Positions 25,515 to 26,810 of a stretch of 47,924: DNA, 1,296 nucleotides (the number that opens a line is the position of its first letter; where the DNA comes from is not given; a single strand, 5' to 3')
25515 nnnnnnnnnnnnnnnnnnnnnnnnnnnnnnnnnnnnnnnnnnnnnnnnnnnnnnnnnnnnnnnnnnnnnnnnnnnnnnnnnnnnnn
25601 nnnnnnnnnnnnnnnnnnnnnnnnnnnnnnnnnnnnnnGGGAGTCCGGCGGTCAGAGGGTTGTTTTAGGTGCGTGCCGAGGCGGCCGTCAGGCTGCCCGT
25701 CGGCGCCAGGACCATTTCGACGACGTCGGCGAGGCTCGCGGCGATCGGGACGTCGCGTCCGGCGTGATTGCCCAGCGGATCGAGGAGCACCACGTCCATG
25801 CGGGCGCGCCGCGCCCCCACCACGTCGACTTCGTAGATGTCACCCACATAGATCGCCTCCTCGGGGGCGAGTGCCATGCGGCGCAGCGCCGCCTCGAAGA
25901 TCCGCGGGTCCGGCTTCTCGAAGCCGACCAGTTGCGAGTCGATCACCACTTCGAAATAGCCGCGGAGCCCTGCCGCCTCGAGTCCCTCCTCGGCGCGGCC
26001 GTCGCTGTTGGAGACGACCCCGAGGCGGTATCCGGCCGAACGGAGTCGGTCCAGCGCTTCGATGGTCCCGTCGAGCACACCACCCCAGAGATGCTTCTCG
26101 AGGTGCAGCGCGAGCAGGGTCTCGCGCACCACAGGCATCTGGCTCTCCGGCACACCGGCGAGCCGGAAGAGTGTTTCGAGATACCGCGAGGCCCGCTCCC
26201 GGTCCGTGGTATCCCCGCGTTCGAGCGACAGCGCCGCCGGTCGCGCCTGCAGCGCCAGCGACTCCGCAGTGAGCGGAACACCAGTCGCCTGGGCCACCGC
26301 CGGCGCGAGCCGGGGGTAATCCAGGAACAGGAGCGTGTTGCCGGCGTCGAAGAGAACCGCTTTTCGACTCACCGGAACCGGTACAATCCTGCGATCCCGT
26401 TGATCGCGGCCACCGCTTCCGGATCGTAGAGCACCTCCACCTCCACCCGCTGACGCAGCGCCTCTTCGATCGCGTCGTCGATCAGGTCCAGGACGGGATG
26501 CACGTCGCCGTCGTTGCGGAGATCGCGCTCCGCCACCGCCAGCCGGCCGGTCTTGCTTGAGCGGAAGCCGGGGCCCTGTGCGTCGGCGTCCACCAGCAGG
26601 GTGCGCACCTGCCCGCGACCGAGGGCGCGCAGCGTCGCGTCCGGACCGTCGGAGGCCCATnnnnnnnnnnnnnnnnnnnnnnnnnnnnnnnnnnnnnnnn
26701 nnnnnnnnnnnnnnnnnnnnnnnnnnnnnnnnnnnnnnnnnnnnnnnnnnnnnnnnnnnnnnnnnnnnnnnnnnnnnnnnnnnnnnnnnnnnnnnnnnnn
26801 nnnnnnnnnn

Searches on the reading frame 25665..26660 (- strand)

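Call 4: search_protein_families(library=pfam, proteins=[window:25665-26660:-])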
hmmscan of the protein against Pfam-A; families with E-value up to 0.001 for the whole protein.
window:25665-26660:- (331 aa): 3 families
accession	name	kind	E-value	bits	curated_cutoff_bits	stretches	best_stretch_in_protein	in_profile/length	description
PF00702.32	Hydrolase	-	7.9e-23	82.3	26.4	1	100-286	2-190/191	haloacid dehalogenase-like hydrolase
PF13419.12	HAD_2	-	1.6e-20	74.4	23.8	1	195-292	80-177/178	Haloacid dehalogenase-like hydrolase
PF13242.12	Hydrolase_like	-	1.2e-08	35.2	22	1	248-293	3-48/75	HAD-hyrolase-like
